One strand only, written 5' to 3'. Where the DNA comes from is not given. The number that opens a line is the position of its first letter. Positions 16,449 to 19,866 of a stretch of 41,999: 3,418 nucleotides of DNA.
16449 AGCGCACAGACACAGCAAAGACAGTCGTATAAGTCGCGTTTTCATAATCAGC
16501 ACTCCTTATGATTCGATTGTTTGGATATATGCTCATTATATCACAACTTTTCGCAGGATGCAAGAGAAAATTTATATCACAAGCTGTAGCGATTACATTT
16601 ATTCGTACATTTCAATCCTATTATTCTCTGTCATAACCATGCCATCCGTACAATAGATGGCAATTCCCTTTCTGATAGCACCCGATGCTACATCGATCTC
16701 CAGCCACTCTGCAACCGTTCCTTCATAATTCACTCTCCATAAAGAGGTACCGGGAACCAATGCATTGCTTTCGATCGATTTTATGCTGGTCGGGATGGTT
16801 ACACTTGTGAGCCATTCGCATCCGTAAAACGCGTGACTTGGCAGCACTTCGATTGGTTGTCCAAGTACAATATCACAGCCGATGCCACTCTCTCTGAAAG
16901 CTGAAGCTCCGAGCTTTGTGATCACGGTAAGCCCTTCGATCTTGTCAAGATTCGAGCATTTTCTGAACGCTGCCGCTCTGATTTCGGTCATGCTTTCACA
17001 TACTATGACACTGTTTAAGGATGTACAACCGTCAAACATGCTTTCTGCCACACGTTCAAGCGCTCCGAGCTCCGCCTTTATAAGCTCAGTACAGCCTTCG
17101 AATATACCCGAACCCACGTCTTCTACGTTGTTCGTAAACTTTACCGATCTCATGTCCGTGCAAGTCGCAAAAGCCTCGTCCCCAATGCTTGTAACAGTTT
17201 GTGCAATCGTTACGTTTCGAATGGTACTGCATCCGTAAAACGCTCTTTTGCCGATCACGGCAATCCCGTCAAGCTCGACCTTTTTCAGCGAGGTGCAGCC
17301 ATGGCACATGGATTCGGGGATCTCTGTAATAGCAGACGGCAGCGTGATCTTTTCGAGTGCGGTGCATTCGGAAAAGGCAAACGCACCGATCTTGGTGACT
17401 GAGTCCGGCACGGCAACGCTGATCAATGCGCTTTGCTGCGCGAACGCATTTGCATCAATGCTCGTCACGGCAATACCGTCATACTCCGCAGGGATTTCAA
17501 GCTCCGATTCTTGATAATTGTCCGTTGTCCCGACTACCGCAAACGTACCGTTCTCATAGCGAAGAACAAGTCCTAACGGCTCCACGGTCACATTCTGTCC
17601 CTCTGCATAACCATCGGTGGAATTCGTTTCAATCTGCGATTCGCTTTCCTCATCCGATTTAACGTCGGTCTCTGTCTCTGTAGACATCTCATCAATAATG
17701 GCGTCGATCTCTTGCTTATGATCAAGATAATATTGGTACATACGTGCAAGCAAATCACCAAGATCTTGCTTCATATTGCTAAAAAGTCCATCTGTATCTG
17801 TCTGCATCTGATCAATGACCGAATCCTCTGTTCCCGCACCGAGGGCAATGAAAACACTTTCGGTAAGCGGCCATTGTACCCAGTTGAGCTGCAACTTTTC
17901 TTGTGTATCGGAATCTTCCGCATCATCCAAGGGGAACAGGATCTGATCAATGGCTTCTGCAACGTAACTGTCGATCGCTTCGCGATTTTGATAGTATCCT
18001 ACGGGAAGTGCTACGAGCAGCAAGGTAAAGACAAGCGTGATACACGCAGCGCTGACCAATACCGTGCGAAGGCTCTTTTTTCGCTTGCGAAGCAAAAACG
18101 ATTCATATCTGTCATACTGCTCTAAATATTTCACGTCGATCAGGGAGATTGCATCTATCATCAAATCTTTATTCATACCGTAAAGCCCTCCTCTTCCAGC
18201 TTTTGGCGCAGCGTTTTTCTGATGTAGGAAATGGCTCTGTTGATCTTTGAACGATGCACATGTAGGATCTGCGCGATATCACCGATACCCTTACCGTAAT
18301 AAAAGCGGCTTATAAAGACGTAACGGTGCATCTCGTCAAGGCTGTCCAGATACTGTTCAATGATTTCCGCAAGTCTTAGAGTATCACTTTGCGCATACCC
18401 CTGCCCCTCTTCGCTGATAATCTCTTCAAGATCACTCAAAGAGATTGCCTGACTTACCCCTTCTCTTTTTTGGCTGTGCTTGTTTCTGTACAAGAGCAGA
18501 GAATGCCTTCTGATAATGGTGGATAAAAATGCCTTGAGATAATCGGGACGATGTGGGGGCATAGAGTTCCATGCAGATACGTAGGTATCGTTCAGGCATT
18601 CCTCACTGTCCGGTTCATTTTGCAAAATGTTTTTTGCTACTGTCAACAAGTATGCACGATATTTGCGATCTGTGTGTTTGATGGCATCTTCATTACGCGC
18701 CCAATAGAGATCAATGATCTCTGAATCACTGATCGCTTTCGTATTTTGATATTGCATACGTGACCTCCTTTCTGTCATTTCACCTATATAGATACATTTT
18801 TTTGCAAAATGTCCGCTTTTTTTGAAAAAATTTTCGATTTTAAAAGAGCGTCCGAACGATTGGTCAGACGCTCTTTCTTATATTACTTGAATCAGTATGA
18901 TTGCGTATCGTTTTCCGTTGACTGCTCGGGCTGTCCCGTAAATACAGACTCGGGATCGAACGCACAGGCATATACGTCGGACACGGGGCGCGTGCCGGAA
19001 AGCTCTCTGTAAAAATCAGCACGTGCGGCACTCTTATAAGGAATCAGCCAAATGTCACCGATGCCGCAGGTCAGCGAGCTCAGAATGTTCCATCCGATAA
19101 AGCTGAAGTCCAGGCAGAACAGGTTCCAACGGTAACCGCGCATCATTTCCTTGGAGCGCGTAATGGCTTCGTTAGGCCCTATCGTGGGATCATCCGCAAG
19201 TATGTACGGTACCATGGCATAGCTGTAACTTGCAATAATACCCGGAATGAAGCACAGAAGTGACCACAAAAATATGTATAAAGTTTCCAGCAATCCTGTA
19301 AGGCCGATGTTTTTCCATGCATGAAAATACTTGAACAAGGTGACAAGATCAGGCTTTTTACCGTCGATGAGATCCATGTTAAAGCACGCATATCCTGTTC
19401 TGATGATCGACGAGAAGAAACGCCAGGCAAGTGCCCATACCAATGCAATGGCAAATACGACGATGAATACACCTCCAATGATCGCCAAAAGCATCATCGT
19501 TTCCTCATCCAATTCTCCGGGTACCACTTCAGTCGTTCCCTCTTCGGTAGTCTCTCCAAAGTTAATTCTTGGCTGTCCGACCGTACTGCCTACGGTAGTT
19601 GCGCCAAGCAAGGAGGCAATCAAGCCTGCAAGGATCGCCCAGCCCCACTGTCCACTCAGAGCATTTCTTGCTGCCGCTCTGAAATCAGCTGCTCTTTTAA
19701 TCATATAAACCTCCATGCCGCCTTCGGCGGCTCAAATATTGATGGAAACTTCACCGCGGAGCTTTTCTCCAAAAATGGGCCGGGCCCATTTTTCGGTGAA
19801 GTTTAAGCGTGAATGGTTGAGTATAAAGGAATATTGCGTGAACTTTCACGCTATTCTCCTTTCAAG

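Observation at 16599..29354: Tandem array of five paralogous ECF-like sigma factor / LRR-ectodomain membrane protein modules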

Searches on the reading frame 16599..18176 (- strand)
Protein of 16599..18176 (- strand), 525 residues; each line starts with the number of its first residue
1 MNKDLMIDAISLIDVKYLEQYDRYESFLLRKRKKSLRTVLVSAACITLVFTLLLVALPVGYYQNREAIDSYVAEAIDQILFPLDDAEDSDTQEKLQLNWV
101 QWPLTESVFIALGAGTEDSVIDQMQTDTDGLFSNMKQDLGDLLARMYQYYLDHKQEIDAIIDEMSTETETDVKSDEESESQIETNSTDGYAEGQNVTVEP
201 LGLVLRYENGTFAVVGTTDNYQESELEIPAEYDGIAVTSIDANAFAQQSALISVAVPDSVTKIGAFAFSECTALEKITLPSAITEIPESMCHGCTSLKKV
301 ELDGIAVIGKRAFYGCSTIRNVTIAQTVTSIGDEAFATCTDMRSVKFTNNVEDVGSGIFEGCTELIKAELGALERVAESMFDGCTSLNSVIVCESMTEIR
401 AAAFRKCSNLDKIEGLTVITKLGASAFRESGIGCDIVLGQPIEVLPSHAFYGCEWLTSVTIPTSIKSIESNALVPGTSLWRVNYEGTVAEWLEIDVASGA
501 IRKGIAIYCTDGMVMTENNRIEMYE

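Call 3: search_protein_families(library=pfam, proteins=[window:16599-18176:-], max_evalue=0.01)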
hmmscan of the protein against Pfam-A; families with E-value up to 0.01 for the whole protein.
window:16599-18176:- (525 aa): 2 families
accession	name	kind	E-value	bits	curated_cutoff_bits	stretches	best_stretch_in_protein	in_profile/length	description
PF13306.12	LRR_5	-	1.8e-64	215.8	27.7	3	238-365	1-126/127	BspA type Leucine rich repeat region (6 copies)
PF13855.12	LRR_8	-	0.00029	21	27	0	260-304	13-58/61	Leucine rich repeat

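Call 4: search_protein_families(library=ncbifam, proteins=[window:16599-18176:-], max_evalue=0.01)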
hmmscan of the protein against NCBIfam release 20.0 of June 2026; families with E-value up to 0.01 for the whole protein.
window:16599-18176:- (525 aa): 2 families
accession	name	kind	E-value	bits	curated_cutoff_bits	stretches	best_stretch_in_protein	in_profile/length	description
NF047961.1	adhesin_HupY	equivalog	2e-12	46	1250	1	222-427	394-606/978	leucine-rich repeat adhesin HupY/LrrG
NF045861.1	glide_Gli349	exception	0.00012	18.8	1750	0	236-289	2687-2739/3169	gliding machinery surface structure protein Gli349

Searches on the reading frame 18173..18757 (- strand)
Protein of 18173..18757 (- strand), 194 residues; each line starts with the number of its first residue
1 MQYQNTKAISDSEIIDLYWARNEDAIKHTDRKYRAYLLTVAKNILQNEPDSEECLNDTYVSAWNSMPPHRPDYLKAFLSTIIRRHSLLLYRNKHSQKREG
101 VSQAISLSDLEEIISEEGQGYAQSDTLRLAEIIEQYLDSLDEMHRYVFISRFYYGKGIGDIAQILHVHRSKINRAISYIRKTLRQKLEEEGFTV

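Call 3: search_protein_families(library=pfam, proteins=[window:18173-18757:-], max_evalue=0.01)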
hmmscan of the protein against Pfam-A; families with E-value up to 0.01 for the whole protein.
window:18173-18757:- (194 aa): 5 families
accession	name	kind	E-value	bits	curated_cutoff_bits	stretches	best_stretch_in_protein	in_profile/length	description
PF07638.17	Sigma70_ECF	-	2.1e-08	34.7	21.1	1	71-188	72-184/185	ECF sigma factor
PF04542.20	Sigma70_r2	-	2.1e-06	27.8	24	1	31-92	3-67/71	Sigma-70 region 2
PF08281.18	Sigma70_r4_2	-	9.6e-06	25.6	25.7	1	131-183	2-54/54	Sigma-70, region 4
PF04545.22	Sigma70_r4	-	8e-05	22.5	24.1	1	137-185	2-50/50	Sigma-70, region 4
PF09325.15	Vps5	-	0.00049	20.2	27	1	99-176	78-155/236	Vps5 C terminal like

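Call 4: search_protein_families(library=ncbifam, proteins=[window:18173-18757:-], max_evalue=0.01)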
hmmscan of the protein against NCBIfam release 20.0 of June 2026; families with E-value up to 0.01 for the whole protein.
window:18173-18757:- (194 aa): 49 families (the best 25 are shown)
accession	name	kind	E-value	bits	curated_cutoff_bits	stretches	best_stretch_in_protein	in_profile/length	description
NF008888.0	PRK11922.1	equivalog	1.4e-18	67.4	204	1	4-189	10-198/231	RNA polymerase sigma factor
TIGR02937.1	sigma70-ECF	superfamily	4.8e-18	65.3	42.9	1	31-187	8-165/165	sigma-70 family RNA polymerase sigma factor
TIGR02985.1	Sig70_bacteroi1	subfamily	1.3e-15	58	126.4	1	31-187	8-162/162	RNA polymerase sigma-70 factor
NF058625.1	sigma_PG0214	equivalog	2e-11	43.9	130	1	32-189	12-163/170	GFO_1088 family ECF-type sigma factor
NF007227.0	PRK09645.1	subfamily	7.6e-11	42.2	202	1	51-193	40-176/177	sigma-70 family RNA polymerase sigma factor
TIGR02957.1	SigX4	subfamily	7.7e-08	31.9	323.25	1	31-186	4-155/281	RNA polymerase sigma-70 factor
NF004113.0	PRK05602.1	equivalog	1e-07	31.8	208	1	5-190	26-204/211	RNA polymerase sigma factor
NF009168.0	PRK12515.1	subfamily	1.4e-07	31.2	236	1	26-192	24-184/189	RNA polymerase sigma factor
NF007225.0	PRK09643.1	equivalog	2e-07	30.9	190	1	5-188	8-183/204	RNA polymerase sigma factor SigM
NF009171.0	PRK12518.1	equivalog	3.5e-07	30.2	208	1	4-192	7-189/191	RNA polymerase sigma factor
TIGR02954.1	Sig70_famx3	hypoth_equivalog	3.5e-07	30.1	188.5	1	13-189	5-169/170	RNA polymerase sigma-70 factor, TIGR02954 family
NF009166.1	PRK12513.1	equivalog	4.3e-07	29.8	206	1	6-191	4-190/193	RNA polymerase sigma factor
NF009174.0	PRK12522.1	equivalog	5.5e-07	29.7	217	1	27-189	6-169/175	RNA polymerase sigma factor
TIGR02989.1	Sig-70_gvs1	subfamily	8.5e-07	29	124.55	1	32-185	9-156/158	RNA polymerase sigma-70 factor, Rhodopirellula/Verrucomicrobium family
NF007224.0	PRK09642.1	equivalog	1.4e-06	28.4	212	1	32-192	3-159/160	RNA polymerase sigma factor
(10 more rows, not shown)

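Call 57: search_solved_structures(query=A2, max_evalue=0.001)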
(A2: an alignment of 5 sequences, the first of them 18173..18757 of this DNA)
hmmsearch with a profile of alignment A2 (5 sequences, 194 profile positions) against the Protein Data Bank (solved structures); distinct sequences matched with E-value up to 0.001: 10.
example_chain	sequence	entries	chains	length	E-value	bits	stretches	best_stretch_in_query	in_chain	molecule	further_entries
6dv9_F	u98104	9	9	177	1.4e-05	28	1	44-191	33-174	ECF RNA polymerase sigma factor SigL | RNA polymerase sigma factor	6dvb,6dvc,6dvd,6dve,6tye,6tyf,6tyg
9n9q_C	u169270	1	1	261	1.6e-05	27.8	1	21-175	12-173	RpoE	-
8jzt_A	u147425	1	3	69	1.7e-05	27.7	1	131-188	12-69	RNA polymerase sigma factor SigF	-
8z6g_B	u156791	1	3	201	5.1e-05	26.1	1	10-187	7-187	RNA polymerase sigma factor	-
6in7_B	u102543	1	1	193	5.3e-05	26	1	10-187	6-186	RNA polymerase sigma-H factor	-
5wuq_A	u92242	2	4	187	7.2e-05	25.6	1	22-187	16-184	ECF RNA polymerase sigma factor SigW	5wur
3hug_A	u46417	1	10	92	0.00032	23.5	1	127-192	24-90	RNA polymerase sigma factor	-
5zx2_F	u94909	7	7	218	0.00045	23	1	46-188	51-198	ECF RNA polymerase sigma factor SigH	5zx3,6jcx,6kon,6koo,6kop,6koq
7vf9_F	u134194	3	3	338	0.00061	22.6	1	127-192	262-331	RNA polymerase sigma factor RpoS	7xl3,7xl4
7f0r_F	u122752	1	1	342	0.00063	22.5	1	127-192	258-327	RNA polymerase sigma factor RpoS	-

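Call 85: find_related_loci(query=A2, collection=metagenome_contigs, flank=6000)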
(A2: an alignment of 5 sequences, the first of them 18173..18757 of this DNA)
Query A2 (194 aa) in metagenome_contigs; peptide patterns used: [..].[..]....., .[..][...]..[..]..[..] (x = any residue, [..] = any of these).
600 stretches matched a pattern (row limit reached: there are more); 517 encode a relative of the query (tblastn E <= 1e-3); the best 80 are kept; 80 distinct loci.
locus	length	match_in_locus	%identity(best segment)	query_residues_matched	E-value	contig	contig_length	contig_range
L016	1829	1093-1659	62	6-194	8e-81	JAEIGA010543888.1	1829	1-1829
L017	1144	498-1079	47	1-194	8e-60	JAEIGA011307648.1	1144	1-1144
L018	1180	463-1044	48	1-194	2e-59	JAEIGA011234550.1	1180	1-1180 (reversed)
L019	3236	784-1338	47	9-194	1e-49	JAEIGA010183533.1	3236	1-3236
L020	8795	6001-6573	44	4-194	6e-48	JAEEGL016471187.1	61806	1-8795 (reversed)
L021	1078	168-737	43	4-193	1e-50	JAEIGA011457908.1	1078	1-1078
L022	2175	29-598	40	3-192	2e-47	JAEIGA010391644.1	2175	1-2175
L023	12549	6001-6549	42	9-192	3e-46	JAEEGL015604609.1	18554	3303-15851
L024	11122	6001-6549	45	9-192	3e-46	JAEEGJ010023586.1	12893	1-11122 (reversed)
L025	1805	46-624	40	2-194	1e-46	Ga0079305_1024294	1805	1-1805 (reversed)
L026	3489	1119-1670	41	10-194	5e-46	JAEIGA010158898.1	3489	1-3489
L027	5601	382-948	39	4-192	6e-45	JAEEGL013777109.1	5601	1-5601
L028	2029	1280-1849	40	1-191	1e-43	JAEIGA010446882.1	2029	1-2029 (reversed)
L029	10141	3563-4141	39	1-194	3e-43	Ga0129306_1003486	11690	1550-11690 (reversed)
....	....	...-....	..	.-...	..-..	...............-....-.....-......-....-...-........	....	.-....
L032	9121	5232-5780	38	9-194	2e-42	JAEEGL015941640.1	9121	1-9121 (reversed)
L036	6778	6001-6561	38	8-194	4e-42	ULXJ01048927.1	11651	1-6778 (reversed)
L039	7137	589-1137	40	9-191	3e-41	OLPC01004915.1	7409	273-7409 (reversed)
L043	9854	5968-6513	38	9-190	4e-41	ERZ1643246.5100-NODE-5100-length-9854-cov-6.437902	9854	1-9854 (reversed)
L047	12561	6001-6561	40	8-194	1e-40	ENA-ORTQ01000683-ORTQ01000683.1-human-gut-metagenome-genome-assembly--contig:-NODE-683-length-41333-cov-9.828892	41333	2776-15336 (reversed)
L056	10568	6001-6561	40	8-194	2e-40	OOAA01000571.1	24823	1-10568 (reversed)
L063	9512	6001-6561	40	8-194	3e-40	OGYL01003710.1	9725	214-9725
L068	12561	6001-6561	40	8-194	3e-40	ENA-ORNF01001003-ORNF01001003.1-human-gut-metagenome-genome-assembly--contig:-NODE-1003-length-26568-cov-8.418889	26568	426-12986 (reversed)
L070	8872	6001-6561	40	8-194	6e-40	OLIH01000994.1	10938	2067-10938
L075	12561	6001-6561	40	8-194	8e-40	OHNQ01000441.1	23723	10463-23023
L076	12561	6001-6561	40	8-194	8e-40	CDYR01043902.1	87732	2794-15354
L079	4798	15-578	37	9-192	3e-40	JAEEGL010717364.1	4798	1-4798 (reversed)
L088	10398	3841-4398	37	9-194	4e-40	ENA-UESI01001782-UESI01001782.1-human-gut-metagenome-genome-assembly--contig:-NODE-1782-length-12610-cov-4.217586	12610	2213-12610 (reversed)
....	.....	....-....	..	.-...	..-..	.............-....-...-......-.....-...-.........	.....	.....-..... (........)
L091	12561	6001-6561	40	8-194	4e-40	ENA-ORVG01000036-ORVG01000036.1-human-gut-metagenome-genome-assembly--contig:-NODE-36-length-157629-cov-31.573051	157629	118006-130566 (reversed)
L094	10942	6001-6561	40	8-194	8e-40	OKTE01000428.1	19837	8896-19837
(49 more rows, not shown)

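Call 88: search_protein_families(library=pfam, proteins=[L022:603-2174:+, L047:6561-8381:+, L047:2881-4272:+, L026:1670-3166:+, L027:951-2999:+, L039:1143-3818:+, L043:6525-8204:+, L079:583-2451:+, L088:4398-5942:+, L032:5780-7090:+], max_evalue=0.001)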
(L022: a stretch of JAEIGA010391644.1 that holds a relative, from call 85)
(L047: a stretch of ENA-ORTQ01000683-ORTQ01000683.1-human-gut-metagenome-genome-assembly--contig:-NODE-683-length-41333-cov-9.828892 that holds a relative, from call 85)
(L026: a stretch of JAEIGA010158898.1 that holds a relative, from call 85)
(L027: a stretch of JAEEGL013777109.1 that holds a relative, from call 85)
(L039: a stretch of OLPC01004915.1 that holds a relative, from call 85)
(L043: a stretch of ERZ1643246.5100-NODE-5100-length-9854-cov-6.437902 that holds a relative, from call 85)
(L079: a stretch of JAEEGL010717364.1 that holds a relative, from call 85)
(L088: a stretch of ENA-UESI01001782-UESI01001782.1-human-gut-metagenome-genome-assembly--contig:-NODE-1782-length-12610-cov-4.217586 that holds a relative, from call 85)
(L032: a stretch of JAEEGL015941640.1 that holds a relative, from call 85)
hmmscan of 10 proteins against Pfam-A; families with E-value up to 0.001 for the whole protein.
L022:603-2174:+ (524 aa): 2 families
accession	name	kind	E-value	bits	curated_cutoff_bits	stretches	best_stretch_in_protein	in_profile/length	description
PF13306.12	LRR_5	-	2.7e-58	195.8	27.7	2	345-467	3-123/127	BspA type Leucine rich repeat region (6 copies)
PF13855.12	LRR_8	-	1.3e-06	28.5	27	0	456-498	13-56/61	Leucine rich repeat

L047:6561-8381:+ (606 aa): 3 families
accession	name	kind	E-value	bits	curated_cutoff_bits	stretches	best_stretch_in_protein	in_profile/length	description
PF03413.25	PepSY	-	1.9e-33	115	24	3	235-296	2-57/60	Peptidase propeptide and YPEB domain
PF23750.1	RsgI_M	-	3.4e-18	66.9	25.3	1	66-192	5-128/133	Anti-sigma factor RsgI-like central domain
PF17881.8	TseB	-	0.00037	20.9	26.5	0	378-402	1-25/45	Cell wall elongation regulator TseB-like domain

L047:2881-4272:+ (463 aa): 1 family
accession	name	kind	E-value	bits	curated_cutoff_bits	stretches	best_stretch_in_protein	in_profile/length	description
PF13786.12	DUF4179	-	1.6e-05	25.7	30.1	1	35-123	2-93/94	Domain of unknown function (DUF4179)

L026:1670-3166:+ (498 aa): 0 families

L027:951-2999:+ (682 aa): 1 family
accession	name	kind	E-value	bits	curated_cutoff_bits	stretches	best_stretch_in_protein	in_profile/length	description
PF00884.28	Sulfatase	-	1.2e-10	41.7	25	1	186-462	23-300/301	Sulfatase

L039:1143-3818:+ (891 aa): 0 families

L043:6525-8204:+ (559 aa): 0 families

L079:583-2451:+ (622 aa): 0 families

L088:4398-5942:+ (514 aa): 0 families

L032:5780-7090:+ (436 aa): 0 families

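Call 93: search_protein_families(library=pfam, alignment_id=A9, max_evalue=0.001)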
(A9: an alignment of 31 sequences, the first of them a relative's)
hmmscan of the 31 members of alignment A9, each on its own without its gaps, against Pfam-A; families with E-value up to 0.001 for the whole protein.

A. member 1, L080:1167-3839:+ (891 aa): 5 families
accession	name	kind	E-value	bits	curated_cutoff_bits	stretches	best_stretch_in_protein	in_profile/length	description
PF03413.25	PepSY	-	6.7e-53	177.3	24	5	235-296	2-57/60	Peptidase propeptide and YPEB domain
PF23750.1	RsgI_M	-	1.5e-17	64.9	25.3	1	66-192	5-128/133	Anti-sigma factor RsgI-like central domain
PF24631.1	DUF7628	-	0.00013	22.7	27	0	523-554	18-49/105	Domain of unknown function (DUF7628)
PF00572.24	Ribosomal_L13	-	0.00025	21.5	23.8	0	341-396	4-59/119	Ribosomal protein L13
PF01646.22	Herpes_UL24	-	0.00077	19.9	27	0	402-431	65-94/177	Herpes virus proteins UL24 and UL76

B. families by the number of members that match (of 31 scanned): 12 families
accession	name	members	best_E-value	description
PF03413.25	PepSY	2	6.7e-53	Peptidase propeptide and YPEB domain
PF23750.1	RsgI_M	2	3.4e-18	Anti-sigma factor RsgI-like central domain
PF13306.12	LRR_5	1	2.7e-58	BspA type Leucine rich repeat region (6 copies)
PF20251.4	Big_14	1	1.7e-18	Bacterial Ig-like domain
PF00884.28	Sulfatase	1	1.2e-10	Sulfatase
PF14285.11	DUF4367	1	1e-07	Domain of unknown function (DUF4367)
PF13855.12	LRR_8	1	1.3e-06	Leucine rich repeat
PF13786.12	DUF4179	1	1.6e-05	Domain of unknown function (DUF4179)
PF24631.1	DUF7628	1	0.00013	Domain of unknown function (DUF7628)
PF00572.24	Ribosomal_L13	1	0.00025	Ribosomal protein L13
PF17881.8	TseB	1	0.00037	Cell wall elongation regulator TseB-like domain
PF01646.22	Herpes_UL24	1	0.00077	Herpes virus proteins UL24 and UL76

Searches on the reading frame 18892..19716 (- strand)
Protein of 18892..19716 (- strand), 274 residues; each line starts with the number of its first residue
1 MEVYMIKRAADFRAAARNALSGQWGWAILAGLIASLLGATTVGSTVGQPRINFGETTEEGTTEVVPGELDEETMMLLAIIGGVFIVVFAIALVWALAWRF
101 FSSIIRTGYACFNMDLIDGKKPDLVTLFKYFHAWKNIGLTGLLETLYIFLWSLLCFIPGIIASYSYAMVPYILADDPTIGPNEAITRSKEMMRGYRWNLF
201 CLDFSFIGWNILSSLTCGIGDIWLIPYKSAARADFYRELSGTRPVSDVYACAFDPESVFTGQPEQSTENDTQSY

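Call 9: search_protein_families(library=pfam, proteins=[window:18892-19716:-], max_evalue=0.001)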
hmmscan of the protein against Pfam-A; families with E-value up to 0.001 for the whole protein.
window:18892-19716:- (274 aa): 1 family
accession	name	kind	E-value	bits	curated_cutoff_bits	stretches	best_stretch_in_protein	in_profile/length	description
PF06161.16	DUF975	-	5.1e-36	125.2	34.8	1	141-240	140-240/243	Protein of unknown function (DUF975)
